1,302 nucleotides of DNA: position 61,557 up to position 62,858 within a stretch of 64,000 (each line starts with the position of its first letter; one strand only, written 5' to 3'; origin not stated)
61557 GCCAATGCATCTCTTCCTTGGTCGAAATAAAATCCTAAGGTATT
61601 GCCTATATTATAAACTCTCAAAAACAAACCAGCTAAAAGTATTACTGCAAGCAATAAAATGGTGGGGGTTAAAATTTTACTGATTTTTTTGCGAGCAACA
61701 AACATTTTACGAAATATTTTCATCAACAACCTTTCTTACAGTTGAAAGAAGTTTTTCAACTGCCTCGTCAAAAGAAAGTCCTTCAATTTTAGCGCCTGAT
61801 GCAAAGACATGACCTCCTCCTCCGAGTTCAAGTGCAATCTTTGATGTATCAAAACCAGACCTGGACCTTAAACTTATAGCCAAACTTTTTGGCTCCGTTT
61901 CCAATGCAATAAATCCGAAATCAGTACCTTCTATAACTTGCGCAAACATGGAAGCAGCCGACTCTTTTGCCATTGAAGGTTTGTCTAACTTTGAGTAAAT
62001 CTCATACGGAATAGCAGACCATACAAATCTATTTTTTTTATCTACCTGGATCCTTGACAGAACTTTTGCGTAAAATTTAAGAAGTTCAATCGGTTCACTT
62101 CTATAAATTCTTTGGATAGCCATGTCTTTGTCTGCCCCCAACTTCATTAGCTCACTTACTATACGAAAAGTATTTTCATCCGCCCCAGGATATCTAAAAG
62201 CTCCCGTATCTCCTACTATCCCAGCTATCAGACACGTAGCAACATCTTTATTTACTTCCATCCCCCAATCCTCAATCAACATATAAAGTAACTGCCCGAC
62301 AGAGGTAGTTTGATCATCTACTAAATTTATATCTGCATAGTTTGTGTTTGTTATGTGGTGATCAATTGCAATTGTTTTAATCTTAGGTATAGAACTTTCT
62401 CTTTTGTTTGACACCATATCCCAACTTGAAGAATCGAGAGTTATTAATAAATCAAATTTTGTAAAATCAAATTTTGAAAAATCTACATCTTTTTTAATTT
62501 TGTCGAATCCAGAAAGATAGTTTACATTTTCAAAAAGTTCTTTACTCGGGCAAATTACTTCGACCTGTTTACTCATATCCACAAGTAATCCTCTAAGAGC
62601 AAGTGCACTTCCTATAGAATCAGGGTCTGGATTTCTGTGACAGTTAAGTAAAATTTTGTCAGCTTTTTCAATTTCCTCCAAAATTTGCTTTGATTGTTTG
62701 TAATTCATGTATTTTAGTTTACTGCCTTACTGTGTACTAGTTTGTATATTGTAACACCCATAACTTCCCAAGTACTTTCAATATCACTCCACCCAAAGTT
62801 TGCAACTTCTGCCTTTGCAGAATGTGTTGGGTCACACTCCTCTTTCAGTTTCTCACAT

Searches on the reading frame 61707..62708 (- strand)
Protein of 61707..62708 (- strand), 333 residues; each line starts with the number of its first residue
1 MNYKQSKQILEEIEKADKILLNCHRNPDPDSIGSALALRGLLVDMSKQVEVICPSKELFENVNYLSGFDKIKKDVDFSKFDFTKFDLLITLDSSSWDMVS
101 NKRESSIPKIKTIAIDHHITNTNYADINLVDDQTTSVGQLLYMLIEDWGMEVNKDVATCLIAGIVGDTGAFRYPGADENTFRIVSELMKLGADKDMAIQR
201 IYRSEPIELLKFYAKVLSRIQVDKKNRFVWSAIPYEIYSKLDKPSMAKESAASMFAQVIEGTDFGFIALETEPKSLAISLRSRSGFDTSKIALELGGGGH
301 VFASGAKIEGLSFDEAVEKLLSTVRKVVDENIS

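Call 8: search_protein_families(library=pfam, proteins=[window:61707-62708:-], max_evalue=0.001)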
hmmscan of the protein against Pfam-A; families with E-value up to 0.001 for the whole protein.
window:61707-62708:- (333 aa): 2 families
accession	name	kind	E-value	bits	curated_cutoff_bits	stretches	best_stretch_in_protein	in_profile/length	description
PF01368.27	DHH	-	1.1e-16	61.7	28.1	1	18-164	1-125/125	DHH family, N-terminal domain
PF02272.25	DHHA1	-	1.1e-08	35.9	25.9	1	252-328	22-100/102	DHHA1 domain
